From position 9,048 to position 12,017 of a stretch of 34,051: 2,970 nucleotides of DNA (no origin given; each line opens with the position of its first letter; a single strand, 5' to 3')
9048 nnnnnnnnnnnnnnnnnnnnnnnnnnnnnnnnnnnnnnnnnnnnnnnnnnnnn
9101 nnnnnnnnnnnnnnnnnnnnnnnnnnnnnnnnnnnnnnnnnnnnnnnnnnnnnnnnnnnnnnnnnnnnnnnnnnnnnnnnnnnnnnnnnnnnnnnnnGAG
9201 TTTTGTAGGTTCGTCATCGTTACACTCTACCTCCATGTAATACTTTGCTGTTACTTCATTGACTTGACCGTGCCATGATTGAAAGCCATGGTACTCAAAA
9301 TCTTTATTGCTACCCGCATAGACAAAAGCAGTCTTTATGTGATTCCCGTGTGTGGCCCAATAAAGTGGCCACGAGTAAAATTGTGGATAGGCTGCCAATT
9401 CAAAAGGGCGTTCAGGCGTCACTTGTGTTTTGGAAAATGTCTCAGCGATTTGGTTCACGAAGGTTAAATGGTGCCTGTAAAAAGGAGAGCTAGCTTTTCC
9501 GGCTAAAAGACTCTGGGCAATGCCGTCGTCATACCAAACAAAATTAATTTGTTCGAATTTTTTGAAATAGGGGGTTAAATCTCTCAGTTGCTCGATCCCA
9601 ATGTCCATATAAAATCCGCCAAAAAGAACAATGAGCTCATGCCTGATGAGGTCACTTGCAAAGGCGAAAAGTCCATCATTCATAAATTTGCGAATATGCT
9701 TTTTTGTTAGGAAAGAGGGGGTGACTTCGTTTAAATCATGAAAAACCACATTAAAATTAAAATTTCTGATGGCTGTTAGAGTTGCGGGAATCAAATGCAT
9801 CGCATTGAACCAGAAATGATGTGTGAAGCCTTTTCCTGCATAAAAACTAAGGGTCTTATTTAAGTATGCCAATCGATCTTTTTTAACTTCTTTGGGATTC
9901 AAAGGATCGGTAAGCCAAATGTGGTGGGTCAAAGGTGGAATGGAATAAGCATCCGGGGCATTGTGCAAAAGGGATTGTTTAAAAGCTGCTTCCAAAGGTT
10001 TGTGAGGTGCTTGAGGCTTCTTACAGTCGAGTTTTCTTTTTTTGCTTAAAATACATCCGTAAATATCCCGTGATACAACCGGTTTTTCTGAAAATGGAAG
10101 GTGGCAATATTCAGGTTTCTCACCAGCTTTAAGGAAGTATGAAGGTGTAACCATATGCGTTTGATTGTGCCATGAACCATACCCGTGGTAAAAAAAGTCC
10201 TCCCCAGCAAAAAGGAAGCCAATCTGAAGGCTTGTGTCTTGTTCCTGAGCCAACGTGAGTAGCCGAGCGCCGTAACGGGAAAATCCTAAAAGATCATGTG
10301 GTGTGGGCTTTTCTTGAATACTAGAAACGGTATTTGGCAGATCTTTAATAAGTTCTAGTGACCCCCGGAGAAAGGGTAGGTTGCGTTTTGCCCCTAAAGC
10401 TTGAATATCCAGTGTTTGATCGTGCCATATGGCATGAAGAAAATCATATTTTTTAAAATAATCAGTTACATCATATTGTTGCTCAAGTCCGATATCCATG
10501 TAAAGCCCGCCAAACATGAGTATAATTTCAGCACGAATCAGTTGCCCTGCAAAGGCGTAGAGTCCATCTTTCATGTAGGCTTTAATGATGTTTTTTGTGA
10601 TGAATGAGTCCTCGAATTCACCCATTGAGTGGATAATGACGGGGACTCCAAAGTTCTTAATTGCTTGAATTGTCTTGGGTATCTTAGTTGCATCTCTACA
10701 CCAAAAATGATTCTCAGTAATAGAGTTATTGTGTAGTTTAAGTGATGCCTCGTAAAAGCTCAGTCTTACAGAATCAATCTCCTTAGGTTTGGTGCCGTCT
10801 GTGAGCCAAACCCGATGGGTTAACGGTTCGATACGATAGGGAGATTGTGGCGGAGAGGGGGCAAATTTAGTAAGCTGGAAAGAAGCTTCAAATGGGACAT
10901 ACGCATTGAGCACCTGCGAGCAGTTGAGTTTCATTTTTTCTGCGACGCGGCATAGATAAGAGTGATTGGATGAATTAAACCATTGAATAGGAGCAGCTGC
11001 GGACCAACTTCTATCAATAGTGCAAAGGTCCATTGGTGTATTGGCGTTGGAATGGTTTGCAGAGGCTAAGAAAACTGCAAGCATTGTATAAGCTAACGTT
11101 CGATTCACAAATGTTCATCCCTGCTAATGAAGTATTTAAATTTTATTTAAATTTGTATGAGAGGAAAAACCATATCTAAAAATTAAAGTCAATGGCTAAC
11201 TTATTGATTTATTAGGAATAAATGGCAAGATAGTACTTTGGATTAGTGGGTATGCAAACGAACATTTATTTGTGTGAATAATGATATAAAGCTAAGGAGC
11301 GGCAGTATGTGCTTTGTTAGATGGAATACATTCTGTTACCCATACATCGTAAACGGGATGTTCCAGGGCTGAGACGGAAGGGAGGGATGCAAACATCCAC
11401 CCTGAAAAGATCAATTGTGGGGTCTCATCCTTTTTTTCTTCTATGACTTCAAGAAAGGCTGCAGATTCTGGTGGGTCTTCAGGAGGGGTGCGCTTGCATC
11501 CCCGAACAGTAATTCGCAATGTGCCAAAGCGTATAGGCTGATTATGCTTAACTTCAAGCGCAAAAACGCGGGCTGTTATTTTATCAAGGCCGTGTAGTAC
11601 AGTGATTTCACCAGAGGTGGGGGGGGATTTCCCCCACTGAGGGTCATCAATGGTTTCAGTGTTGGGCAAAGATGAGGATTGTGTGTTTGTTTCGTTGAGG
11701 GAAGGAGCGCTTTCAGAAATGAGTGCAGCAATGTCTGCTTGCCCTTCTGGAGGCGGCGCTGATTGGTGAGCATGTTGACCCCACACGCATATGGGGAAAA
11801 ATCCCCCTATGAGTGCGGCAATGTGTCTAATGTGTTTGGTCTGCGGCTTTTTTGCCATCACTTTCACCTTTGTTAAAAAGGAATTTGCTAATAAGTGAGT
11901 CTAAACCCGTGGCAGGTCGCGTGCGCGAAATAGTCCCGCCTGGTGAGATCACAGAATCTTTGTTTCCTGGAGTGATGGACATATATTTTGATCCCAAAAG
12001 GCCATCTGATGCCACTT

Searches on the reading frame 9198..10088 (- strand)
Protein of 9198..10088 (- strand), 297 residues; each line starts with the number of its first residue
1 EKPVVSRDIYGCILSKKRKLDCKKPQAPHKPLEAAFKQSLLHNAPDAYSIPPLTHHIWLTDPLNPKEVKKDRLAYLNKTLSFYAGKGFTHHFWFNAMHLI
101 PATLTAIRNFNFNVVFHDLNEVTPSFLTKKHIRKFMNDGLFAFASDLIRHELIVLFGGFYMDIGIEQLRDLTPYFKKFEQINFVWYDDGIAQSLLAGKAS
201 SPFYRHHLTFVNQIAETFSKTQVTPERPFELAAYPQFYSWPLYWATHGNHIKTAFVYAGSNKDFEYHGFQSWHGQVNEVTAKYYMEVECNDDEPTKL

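Call 13: find_related_loci(query=A1, collection=genome_contigs, flank=10000)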
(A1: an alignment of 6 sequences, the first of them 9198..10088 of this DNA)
Query A1 (297 aa) in genome_contigs; peptide patterns used: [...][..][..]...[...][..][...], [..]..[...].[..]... (x = any residue, [..] = any of these).
53 stretches matched a pattern; 25 encode a relative of the query (tblastn E <= 1e-3); 25 distinct loci.
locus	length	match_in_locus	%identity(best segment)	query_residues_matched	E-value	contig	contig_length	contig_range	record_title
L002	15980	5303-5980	26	50-272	4e-18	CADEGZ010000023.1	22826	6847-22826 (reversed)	MAG: uncultured proteobacterium isolate Proteobacteria sp. RBC072 genome assembly, contig: MAG072_23, whole genome shotg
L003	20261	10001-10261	34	90-173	9e-8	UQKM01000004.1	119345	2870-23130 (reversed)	uncultured Collinsella sp. isolate UMGS382 genome assembly, contig: NODE_136_length_119345_cov_4.850725, whole genome sh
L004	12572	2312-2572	34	90-173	9e-8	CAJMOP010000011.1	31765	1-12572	TPA_asm: uncultured bacterium isolate SRR1778453-bin.14 genome assembly, contig: NODE_724_length_31765_cov_21.397256, wh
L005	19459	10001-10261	34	90-173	9e-8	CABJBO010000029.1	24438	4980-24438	Coriobacteriaceae bacterium isolate MGYG-HGUT-00158 genome assembly, contig: AF05-9.Scaf29, whole genome shotgun sequenc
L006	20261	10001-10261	34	90-173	9e-8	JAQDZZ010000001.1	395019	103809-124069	Coriobacteriaceae bacterium AM22-12AC-r AM22-12AC-r.Scaf1, whole genome shotgun sequence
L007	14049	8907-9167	34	90-173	9e-8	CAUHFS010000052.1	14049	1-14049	MAG TPA_asm: uncultured Collinsella sp. isolate SRR16279967_bin.16_MetaWRAP_v1.3_MAG genome assembly, contig: ERZ1928934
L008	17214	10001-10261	34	90-173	9e-8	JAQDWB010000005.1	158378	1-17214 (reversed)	Coriobacteriaceae bacterium AM113-163 BF3HA22027B.Scaf5, whole genome shotgun sequence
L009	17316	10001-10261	34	90-173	9e-8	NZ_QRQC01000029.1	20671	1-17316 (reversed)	Collinsella sp. AF33-16 AF33-16.Scaf29, whole genome shotgun sequence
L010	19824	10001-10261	34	90-173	9e-8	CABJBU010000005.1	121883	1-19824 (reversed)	Coriobacteriaceae bacterium isolate MGYG-HGUT-00167 genome assembly, contig: AF15-51.Scaf5, whole genome shotgun sequenc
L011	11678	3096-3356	34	90-173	9e-8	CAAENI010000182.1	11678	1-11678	MAG TPA_asm: uncultured Collinsella sp., isolate HGM04298, WGS project CAAENI010000000 data, contig: ERS537307_5_k99_669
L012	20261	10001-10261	34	90-173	9e-8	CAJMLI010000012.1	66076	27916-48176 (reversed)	TPA_asm: uncultured bacterium isolate ERR1190846-bin.12 genome assembly, contig: NODE_317_length_66076_cov_4.710592, who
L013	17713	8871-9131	34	90-173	9e-8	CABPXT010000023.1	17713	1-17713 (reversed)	MAG TPA_asm: uncultured Collinsella sp. isolate MGYG-HGUT-00333 genome assembly, contig: GUT_GENOME006618_23, whole geno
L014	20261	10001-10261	34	90-173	9e-8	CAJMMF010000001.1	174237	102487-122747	TPA_asm: uncultured bacterium isolate ERR1190653-bin.15 genome assembly, contig: NODE_11_length_174237_cov_8.567533, who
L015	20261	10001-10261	34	90-173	9e-8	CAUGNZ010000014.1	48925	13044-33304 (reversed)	MAG TPA_asm: uncultured Collinsella sp. isolate SRR16279966_bin.22_MetaWRAP_v1.3_MAG genome assembly, contig: ERZ1928956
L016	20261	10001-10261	34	90-173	9e-8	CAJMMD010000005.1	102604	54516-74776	TPA_asm: uncultured bacterium isolate ERR1190900-bin.23 genome assembly, contig: NODE_168_length_102604_cov_15.065091, w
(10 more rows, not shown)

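Call 24: search_protein_representatives(alignment_id=A1)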
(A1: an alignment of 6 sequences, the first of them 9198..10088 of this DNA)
Query: 6 sequences, 328 profile positions. Proteins with E-value up to 0.001 (for the whole library): 734; up to 1e-10: 352; up to 1e-30: 56. The best 150 are listed.
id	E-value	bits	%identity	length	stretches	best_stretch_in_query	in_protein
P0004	7.1e-211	715.8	-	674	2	28-321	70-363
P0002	2.7e-206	700.8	-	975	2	27-319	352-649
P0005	8.3e-197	669.6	-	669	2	26-317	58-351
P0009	2.8e-181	618.5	-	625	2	39-316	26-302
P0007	4.3e-153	525.9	-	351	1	4-321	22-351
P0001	4.3e-143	493.0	-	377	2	22-325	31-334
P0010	2.5e-139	480.7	-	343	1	4-323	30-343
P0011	6.2e-104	364.3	-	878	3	76-250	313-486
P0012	1.2e-100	353.6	-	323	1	24-320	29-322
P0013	1.8e-90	320.1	-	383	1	26-318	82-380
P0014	8.7e-85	301.4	-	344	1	55-322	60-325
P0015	4.6e-79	282.6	-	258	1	76-316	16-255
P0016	8.5e-79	281.7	-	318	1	37-300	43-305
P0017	3.1e-78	279.8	-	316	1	47-319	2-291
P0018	8.8e-71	255.4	-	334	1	34-320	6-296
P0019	1.5e-67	244.8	-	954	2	73-251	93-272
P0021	5.1e-61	223.3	-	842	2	52-256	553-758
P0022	7.8e-59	216.1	-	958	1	49-321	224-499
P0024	5.4e-57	210.0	-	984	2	77-305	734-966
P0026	2.4e-53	198.0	-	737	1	56-310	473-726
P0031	9.9e-49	182.9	-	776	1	36-296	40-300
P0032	5.4e-48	180.5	-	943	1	79-306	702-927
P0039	5.0e-39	151.0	-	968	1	80-306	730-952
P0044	7.7e-37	143.8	-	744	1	64-316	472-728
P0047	1.4e-35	139.7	-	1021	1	83-305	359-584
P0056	1.6e-32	129.6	-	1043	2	80-257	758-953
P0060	9.1e-30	120.6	-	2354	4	28-245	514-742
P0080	6.4e-25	104.6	-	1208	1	81-239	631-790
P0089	1.6e-22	96.7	-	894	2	59-216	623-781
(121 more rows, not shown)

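Call 27: list_cluster_members(proteins=[P0011, P0019, P0022, P0024, P0026, P0031, P0060, P0012, P0013, P0009])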
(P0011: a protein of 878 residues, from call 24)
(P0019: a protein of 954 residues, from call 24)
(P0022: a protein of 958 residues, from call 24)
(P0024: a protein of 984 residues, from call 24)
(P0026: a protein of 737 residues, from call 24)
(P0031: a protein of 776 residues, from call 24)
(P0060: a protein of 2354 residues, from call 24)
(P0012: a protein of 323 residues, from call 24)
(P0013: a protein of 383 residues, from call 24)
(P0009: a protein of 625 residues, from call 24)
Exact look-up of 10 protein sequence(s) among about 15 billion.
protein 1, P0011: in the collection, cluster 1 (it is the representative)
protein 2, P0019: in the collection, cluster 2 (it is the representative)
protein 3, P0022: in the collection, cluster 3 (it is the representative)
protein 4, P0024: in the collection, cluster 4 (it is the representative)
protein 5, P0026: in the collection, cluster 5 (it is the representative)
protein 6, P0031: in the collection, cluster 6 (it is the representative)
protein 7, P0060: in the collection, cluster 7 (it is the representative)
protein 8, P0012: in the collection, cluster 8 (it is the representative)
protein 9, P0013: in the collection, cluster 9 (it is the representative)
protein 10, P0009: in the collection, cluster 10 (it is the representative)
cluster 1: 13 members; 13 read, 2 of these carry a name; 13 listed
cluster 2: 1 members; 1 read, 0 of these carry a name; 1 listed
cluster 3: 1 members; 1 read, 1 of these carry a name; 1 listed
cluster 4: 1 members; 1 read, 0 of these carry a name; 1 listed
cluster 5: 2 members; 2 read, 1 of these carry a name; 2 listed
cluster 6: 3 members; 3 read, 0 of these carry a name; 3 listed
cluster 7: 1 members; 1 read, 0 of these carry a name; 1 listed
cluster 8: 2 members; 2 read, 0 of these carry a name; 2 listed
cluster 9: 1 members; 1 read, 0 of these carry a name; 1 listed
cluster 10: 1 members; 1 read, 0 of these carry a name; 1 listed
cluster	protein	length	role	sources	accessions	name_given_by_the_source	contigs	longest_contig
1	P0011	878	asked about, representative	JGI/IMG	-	-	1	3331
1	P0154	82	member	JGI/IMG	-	hypothetical protein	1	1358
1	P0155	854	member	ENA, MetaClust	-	\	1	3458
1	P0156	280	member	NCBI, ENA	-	-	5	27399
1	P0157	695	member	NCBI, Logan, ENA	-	-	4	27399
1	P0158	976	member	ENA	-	-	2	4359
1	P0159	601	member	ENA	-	-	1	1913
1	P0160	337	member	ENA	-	-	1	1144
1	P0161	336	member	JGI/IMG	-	-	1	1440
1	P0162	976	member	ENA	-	-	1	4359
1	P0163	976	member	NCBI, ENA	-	-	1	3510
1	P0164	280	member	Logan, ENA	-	-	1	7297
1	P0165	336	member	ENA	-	-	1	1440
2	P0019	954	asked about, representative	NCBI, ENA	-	-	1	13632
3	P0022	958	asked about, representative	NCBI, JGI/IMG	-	hypothetical protein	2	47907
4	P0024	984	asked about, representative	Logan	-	-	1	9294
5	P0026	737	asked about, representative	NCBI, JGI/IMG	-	hypothetical protein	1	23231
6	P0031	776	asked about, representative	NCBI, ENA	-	-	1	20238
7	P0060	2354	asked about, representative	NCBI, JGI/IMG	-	-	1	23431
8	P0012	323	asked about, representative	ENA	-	-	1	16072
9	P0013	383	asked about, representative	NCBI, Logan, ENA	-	-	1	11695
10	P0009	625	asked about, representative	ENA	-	-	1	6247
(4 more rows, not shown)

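Call 44: search_protein_families(library=pfam, proteins=[P0022, P0026, P0032, P0039, P0024, P0021, P0047, P0080, P0056, P0089], max_evalue=0.001)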
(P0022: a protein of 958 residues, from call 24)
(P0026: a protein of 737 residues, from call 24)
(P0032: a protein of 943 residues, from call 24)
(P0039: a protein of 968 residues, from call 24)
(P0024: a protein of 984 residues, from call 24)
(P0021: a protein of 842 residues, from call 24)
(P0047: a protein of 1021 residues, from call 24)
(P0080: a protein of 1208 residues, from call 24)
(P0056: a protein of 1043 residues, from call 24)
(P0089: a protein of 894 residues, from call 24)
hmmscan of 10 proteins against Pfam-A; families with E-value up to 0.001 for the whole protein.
P0022 (958 aa): 1 family
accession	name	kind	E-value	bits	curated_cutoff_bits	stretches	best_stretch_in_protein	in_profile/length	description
PF13524.12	Glyco_trans_1_2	-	2.8e-08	34.3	25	1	686-794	34-138/144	Glycosyl transferase-like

P0026 (737 aa): 2 families
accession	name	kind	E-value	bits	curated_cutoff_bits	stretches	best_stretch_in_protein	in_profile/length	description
PF05686.18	Glyco_transf_90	-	8.8e-15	54.9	24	1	309-438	190-316/396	Glycosyl transferase family 90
PF04488.21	Gly_transf_sug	-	9e-05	23.5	23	1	584-620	50-86/93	Glycosyltransferase sugar-binding region containing DXD motif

P0032 (943 aa): 0 families

P0039 (968 aa): 2 families
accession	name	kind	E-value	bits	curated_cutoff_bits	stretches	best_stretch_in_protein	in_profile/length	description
PF05686.18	Glyco_transf_90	-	1e-15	58.1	24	1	548-676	195-318/396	Glycosyl transferase family 90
PF04488.21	Gly_transf_sug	-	0.0001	23.3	23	1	792-850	32-85/93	Glycosyltransferase sugar-binding region containing DXD motif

P0024 (984 aa): 1 family
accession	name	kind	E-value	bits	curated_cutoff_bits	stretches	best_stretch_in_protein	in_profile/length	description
PF04488.21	Gly_transf_sug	-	8e-10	39.7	23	1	763-868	3-88/93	Glycosyltransferase sugar-binding region containing DXD motif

P0021 (842 aa): 2 families
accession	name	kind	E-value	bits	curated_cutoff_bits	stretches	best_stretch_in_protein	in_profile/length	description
PF04488.21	Gly_transf_sug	-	1.6e-11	45.2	23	2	621-711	16-84/93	Glycosyltransferase sugar-binding region containing DXD motif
PF05704.18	Caps_synth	-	1.6e-05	24.9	24.5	0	375-405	110-140/278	Capsular polysaccharide synthesis protein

P0047 (1021 aa): 2 families
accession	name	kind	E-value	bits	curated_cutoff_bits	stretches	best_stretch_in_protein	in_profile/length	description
PF13524.12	Glyco_trans_1_2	-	5.1e-09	36.7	25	1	774-904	17-142/144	Glycosyl transferase-like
PF04488.21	Gly_transf_sug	-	0.00067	20.7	23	0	422-480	41-83/93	Glycosyltransferase sugar-binding region containing DXD motif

P0080 (1208 aa): 3 families
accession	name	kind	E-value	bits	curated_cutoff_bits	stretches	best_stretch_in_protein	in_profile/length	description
PF13704.12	Glyco_tranf_2_4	-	1.2e-09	39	27.5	1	923-1015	1-85/98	Glycosyl transferase family 2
PF00535.33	Glycos_transf_2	-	1.1e-05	25.9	23.3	0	241-341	16-117/168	Glycosyl transferase family 2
PF04488.21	Gly_transf_sug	-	8.4e-05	23.6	23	0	685-751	32-79/93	Glycosyltransferase sugar-binding region containing DXD motif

P0056 (1043 aa): 1 family
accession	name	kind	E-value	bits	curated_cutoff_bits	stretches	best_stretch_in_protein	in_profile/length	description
PF04488.21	Gly_transf_sug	-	2.4e-05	25.4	23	0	872-905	54-87/93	Glycosyltransferase sugar-binding region containing DXD motif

P0089 (894 aa): 1 family
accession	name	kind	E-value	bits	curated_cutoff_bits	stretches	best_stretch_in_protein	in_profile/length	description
PF03567.20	Sulfotransfer_2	-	8.5e-18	65.8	22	1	296-491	13-252/252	Sulfotransferase family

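Call 53: search_protein_families(library=pfam, proteins=[L003:9986-10786:+], max_evalue=0.01)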
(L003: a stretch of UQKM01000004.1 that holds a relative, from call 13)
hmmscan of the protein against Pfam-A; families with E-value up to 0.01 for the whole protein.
L003:9986-10786:+ (266 aa): 3 families
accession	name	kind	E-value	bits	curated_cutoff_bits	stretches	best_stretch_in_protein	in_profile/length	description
PF04488.21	Gly_transf_sug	-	6.9e-10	39.9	23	1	20-94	5-87/93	Glycosyltransferase sugar-binding region containing DXD motif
PF12919.13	TcdA_TcdB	-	4.1e-06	26.7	23.6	0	52-82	167-192/382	TcdA/TcdB catalytic glycosyltransferase domain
PF05704.18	Caps_synth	-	8.5e-05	22.5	24.5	1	2-105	47-155/278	Capsular polysaccharide synthesis protein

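Call 88: find_homologous_proteins(query=A5, max_evalue=1e-10)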
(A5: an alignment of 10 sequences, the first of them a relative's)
Query A5 (10 sequences) (737 aa, profile of the alignment): 8 proteins with E <= 1e-10 among 8000 candidates.
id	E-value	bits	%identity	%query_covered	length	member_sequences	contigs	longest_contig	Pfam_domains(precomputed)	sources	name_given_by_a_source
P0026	7.2e-237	807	100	100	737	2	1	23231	PF05686.19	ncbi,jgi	jgi:hypothetical protein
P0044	1.7e-214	733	40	88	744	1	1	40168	PF05686.19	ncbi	-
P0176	7.4e-143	496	47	87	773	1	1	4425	PF05686.19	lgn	-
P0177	1.4e-55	207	47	50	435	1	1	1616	PF05686.19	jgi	jgi:hypothetical protein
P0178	6.7e-34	136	42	46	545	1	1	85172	PF05686.19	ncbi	ncbi:MAG: glycosyl transferase family 90 [Pseudomonadota bacterium]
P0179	2.9e-24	104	36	46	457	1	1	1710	PF05686.19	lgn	-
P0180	8.9e-24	102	36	46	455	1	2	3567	PF05686.19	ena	-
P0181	4.3e-20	90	35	42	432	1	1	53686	PF05686.19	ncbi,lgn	ncbi:MAG: glycosyl transferase family 90 [Alphaproteobacteria bacterium]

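Call 89: find_encoding_contigs(protein=P0026, flank=10000, max_places=2)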
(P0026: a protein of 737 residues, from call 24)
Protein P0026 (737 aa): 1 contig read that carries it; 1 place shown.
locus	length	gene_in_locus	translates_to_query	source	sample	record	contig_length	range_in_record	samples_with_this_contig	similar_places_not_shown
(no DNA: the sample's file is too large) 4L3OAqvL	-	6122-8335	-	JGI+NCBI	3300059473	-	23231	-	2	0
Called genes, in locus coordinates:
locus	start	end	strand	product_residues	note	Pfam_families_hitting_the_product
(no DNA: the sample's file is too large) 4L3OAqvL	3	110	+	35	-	?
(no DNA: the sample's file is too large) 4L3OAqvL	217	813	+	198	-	PF01330:RuvA_N, PF14520:HHH_5, PF07499:RuvA_C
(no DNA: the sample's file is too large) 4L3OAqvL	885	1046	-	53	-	-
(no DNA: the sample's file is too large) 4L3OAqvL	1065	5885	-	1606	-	PF21075:GDH_ACT1, PF21073:GDH_HM1, PF21076:GDH_ACT2, PF21077:GDH_ACT3 (weak), PF21078:GDH_HM3, PF05088:Bac_GDH_CD, PF21074:GDH_C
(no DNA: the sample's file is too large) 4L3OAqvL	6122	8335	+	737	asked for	PF05686:Glyco_transf_90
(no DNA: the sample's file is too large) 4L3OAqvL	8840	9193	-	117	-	PF04977:DivIC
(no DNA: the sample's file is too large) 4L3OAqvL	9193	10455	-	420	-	PF03952:Enolase_N, PF00113:Enolase_C, PF13378:MR_MLE_C (weak)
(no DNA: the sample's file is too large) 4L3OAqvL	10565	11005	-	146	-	-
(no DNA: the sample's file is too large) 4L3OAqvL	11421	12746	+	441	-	PF01011:PQQ (faint), PF23727:Beta-prop_FAM234A_B (faint), PF25293:Beta-prop_EMC1_N (faint), PF07774:EMC1_C (faint), PF13570:Beta-prop_ACSF4, PF13360:PQQ_2, PF13570:Beta-prop_ACSF4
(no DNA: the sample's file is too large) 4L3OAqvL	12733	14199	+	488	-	PF00009:GTP_EFTU (weak), PF02421:FeoB_N, PF01926:MMR_HSR1, PF04548:AIG1 (weak), PF00009:GTP_EFTU, PF01926:MMR_HSR1, PF02421:FeoB_N, PF14714:KH_dom-like, +9 more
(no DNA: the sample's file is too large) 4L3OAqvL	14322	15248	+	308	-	-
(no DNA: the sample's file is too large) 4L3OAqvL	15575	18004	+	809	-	-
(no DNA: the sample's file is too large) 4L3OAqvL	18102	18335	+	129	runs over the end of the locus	-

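Call 90: find_encoding_contigs(protein=P0044, flank=10000, max_places=2)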
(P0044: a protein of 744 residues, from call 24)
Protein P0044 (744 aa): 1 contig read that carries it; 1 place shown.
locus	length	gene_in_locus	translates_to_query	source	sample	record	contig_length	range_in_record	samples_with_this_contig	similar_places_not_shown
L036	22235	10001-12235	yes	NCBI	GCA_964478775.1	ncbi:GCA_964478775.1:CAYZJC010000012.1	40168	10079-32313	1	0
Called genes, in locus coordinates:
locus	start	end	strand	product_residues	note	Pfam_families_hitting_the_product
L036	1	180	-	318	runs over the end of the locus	PF01379:Porphobil_deam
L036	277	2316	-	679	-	PF03169:OPT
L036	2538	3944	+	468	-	PF01128:IspD, PF12804:NTP_transf_3, PF25084:LbH_EIF2B (weak), PF25087:GMPPB_C (weak), PF00132:Hexapep, PF25087:GMPPB_C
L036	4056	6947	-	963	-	-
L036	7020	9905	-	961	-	PF03797:Autotransporter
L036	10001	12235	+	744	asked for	PF05686:Glyco_transf_90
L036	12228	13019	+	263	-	PF18912:DZR_2, PF00156:Pribosyltran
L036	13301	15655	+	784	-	PF00004:AAA, PF07724:AAA_2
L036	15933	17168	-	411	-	PF07690:MFS_1, PF00083:Sugar_tr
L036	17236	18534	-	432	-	PF05958:tRNA_U5-meth_tr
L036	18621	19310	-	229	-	PF08534:Redoxin, PF00578:AhpC-TSA, PF00085:Thioredoxin (faint), PF13098:Thioredoxin_2, PF13905:Thioredoxin_8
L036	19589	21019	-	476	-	PF00083:Sugar_tr, PF07690:MFS_1, PF12832:MFS_1_like (weak), PF00083:Sugar_tr, PF07690:MFS_1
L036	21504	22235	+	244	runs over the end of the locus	PF00005:ABC_tran, PF13304:AAA_21 (faint), PF12399:BCA_ABC_TP_C (weak)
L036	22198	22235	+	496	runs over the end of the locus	PF00309:Sigma54_AID, PF04963:Sigma54_CBD, PF04552:Sigma54_DBD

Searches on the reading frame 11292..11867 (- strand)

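Call 51: search_protein_families(library=pfam, proteins=[window:11292-11867:-], max_evalue=0.001)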
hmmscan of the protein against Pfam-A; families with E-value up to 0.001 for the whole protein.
window:11292-11867:- (191 aa): 1 family
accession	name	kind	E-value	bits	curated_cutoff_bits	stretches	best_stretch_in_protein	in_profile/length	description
PF09923.14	DUF2155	-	6.2e-31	106.8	27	1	90-180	2-89/89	Uncharacterized protein conserved in bacteria (DUF2155)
